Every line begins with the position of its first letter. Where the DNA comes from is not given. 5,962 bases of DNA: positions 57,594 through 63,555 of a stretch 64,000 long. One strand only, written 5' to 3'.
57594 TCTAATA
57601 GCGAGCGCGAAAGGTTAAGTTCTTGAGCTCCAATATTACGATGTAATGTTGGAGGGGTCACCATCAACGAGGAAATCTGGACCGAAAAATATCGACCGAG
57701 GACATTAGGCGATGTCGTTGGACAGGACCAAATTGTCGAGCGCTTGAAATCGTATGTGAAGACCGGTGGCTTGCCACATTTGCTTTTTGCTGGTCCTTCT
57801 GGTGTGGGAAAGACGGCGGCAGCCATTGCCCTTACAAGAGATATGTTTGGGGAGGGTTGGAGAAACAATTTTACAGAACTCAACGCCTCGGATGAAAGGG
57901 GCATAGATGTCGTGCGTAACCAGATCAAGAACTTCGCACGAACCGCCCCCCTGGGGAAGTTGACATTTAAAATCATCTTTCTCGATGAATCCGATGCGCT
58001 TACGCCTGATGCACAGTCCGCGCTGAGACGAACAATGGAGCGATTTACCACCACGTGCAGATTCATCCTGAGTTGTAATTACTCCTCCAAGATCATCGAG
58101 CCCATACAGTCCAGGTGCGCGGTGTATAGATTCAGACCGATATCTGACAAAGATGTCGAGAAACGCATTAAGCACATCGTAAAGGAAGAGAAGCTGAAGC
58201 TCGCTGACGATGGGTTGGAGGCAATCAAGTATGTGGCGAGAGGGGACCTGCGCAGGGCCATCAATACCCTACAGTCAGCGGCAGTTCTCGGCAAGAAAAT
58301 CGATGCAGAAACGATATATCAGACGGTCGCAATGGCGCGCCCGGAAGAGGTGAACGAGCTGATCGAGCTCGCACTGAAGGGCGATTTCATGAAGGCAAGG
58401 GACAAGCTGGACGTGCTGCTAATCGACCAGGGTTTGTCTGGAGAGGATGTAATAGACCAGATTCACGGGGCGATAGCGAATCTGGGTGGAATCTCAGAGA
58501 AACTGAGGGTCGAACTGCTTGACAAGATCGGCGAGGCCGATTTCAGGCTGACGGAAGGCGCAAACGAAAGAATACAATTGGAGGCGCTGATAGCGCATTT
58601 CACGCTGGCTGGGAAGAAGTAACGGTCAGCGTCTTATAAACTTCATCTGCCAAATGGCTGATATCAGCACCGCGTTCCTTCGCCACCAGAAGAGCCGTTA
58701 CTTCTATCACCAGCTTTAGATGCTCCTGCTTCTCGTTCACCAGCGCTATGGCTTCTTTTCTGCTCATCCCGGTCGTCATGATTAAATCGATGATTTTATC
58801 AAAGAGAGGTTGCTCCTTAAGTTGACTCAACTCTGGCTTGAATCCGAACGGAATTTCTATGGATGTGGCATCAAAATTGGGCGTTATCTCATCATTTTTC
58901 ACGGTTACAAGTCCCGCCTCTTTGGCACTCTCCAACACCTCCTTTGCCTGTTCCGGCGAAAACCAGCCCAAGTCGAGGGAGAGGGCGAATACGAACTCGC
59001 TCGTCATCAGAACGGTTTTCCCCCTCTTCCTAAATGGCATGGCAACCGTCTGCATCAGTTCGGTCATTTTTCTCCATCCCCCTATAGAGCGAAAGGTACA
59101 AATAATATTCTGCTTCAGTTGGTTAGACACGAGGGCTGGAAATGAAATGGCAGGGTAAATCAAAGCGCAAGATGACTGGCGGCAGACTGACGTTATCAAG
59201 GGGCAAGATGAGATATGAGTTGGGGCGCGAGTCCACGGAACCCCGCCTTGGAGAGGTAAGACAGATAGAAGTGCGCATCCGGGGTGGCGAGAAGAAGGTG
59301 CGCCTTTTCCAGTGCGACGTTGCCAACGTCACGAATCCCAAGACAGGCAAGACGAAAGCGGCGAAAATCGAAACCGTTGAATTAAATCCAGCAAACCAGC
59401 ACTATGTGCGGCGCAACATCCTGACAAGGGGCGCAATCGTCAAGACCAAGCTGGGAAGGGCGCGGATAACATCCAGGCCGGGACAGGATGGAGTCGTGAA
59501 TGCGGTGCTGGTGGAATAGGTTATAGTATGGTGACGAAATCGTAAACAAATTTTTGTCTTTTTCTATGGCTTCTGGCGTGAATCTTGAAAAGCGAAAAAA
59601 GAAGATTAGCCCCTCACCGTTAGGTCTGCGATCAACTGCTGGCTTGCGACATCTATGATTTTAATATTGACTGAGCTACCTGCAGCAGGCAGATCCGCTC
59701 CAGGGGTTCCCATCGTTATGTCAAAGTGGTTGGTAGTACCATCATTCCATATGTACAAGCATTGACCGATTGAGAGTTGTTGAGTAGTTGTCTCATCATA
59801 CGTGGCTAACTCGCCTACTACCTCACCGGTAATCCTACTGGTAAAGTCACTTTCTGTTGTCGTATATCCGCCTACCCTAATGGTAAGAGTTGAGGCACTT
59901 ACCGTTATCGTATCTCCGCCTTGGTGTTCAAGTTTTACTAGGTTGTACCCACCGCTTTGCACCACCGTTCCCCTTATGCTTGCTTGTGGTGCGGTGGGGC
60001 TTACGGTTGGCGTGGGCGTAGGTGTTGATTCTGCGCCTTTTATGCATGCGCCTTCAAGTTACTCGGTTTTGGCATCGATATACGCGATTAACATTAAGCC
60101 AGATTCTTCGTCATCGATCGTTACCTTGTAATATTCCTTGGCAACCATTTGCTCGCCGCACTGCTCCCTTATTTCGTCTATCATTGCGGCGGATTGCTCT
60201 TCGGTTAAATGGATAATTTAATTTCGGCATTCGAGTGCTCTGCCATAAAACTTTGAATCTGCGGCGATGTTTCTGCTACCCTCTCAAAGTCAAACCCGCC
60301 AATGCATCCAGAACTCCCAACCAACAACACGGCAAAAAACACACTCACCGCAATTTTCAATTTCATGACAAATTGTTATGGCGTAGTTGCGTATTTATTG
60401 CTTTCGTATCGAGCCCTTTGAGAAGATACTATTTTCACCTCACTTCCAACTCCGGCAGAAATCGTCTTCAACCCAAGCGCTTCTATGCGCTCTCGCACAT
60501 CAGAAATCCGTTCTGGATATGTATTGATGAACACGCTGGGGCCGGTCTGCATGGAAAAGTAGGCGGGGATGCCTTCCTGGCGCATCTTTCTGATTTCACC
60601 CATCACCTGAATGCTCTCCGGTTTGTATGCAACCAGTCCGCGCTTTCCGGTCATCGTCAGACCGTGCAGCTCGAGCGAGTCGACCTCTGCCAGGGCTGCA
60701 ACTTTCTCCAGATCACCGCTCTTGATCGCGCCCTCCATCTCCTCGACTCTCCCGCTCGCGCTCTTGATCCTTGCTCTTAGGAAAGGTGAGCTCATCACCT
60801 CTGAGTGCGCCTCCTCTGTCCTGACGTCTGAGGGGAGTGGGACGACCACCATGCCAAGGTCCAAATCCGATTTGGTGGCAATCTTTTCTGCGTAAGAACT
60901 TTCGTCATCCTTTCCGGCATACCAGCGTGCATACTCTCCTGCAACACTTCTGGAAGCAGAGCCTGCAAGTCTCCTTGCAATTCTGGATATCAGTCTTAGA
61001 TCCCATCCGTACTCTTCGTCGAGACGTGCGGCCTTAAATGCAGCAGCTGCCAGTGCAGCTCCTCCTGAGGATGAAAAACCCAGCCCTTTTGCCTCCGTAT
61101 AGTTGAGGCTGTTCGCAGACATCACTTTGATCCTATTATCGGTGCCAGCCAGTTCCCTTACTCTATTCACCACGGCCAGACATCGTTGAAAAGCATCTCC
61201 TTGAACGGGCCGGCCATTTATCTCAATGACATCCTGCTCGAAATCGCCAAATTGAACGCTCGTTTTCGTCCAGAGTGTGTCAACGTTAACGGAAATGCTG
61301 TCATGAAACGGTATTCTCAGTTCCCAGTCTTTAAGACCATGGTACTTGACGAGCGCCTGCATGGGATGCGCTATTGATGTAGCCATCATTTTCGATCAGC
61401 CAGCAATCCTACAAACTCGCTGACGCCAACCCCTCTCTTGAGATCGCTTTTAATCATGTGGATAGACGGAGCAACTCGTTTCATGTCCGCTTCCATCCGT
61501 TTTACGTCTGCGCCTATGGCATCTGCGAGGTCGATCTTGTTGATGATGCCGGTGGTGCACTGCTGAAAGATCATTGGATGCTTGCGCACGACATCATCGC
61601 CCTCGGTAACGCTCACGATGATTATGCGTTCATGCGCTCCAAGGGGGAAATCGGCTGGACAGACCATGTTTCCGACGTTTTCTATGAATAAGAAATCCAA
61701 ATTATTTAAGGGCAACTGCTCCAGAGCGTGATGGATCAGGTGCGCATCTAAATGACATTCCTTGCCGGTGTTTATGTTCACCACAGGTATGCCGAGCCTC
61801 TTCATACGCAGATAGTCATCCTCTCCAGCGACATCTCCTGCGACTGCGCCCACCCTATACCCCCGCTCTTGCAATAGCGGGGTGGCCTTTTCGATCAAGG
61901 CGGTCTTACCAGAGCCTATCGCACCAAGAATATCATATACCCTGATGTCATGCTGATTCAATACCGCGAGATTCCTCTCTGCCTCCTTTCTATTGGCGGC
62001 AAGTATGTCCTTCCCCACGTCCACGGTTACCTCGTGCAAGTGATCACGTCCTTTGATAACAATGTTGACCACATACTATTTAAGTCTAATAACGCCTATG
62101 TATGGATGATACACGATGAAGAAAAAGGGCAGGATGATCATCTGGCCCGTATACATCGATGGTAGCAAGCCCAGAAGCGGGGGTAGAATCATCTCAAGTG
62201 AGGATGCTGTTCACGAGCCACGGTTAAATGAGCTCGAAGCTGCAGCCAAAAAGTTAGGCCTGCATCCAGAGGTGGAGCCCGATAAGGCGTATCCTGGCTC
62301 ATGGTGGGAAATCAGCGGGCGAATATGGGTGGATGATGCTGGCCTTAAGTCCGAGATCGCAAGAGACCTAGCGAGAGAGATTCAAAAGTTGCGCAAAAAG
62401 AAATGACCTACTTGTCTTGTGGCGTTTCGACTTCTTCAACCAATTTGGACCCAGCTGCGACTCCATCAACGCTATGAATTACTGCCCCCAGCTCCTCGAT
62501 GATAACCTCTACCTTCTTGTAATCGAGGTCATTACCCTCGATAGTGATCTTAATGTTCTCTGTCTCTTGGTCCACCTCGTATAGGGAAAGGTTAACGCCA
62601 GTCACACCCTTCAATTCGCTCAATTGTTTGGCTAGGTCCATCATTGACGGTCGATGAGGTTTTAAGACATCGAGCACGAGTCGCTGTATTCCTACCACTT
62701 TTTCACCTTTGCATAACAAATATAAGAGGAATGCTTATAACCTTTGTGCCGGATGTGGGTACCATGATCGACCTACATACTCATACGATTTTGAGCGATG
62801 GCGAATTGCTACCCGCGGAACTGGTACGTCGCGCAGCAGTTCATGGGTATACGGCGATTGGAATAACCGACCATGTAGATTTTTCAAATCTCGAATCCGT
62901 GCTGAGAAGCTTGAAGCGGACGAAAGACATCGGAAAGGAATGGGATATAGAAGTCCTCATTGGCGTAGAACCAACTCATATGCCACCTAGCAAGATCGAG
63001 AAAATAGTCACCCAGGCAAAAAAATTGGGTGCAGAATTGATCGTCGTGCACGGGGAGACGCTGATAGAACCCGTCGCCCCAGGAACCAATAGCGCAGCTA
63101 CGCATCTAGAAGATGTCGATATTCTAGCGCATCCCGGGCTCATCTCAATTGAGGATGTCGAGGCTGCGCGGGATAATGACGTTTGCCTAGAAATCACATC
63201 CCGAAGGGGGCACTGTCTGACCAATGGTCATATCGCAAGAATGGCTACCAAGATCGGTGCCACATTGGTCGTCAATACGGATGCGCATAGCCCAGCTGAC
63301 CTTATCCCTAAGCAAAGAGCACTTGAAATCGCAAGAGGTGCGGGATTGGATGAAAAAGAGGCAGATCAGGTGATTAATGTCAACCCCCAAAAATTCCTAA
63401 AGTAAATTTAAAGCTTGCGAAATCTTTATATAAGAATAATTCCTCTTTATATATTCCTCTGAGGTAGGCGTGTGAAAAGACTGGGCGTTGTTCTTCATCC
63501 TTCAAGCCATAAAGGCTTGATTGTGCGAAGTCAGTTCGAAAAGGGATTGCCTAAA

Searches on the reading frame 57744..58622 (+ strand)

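Call 69: search_protein_families(library=pfam, proteins=[window:57744-58622:+], max_evalue=0.00001)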
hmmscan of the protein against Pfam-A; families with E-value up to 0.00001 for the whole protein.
window:57744-58622:+ (292 aa): 5 families
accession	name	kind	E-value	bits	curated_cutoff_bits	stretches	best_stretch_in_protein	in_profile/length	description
PF08542.16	Rep_fac_C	-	2.1e-25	89.4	23.6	1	199-284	2-87/88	Replication factor C C-terminal domain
PF00004.35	AAA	-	2.7e-15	57.4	21.2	1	13-129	1-127/131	ATPase family associated with various cellular activities (AAA)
PF13177.12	DNA_pol3_delta2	-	1.9e-09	38.1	27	1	53-133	82-160/161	DNA polymerase III, delta subunit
PF21960.2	RCF1-5-like_lid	-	2.5e-08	34.2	27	1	141-181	2-43/43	RCF1/5-like, AAA+ ATPase lid domain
PF25361.1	AAA_lid_RFC1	-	2.7e-06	27.2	34.9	1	137-189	3-55/59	RFC1-like, AAA+ ATPase lid domain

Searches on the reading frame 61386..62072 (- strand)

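Call 69: search_protein_families(library=pfam, proteins=[window:61386-62072:-], max_evalue=0.00001)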
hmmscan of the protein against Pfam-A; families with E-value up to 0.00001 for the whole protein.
window:61386-62072:- (228 aa): 1 family
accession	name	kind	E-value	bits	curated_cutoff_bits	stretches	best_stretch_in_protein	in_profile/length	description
PF02492.25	cobW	-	1.6e-18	67.4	20.7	1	47-207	4-179/180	CobW/HypB/UreG, nucleotide-binding domain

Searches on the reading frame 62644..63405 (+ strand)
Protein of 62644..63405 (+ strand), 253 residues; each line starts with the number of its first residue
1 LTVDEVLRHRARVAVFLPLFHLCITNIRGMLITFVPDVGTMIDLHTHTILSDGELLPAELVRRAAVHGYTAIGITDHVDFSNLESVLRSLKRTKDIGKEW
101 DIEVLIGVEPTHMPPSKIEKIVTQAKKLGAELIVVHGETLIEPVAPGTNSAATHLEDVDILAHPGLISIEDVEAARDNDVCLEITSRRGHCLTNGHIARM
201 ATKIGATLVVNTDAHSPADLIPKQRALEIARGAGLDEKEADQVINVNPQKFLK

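Call 42: find_encoding_contigs(protein=window:62644-63405:+, flank=10000, max_places=4)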
Protein window:62644-63405:+ (253 aa): no gene with exactly this product is on record in the collection.

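Call 69: search_protein_families(library=pfam, proteins=[window:62644-63405:+], max_evalue=0.00001)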
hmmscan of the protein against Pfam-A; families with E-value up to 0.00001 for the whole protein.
window:62644-63405:+ (253 aa): 1 family
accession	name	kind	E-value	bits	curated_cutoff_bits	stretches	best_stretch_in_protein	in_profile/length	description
PF02811.25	PHP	-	1.3e-10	42.3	26.4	1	43-113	1-66/164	PHP domain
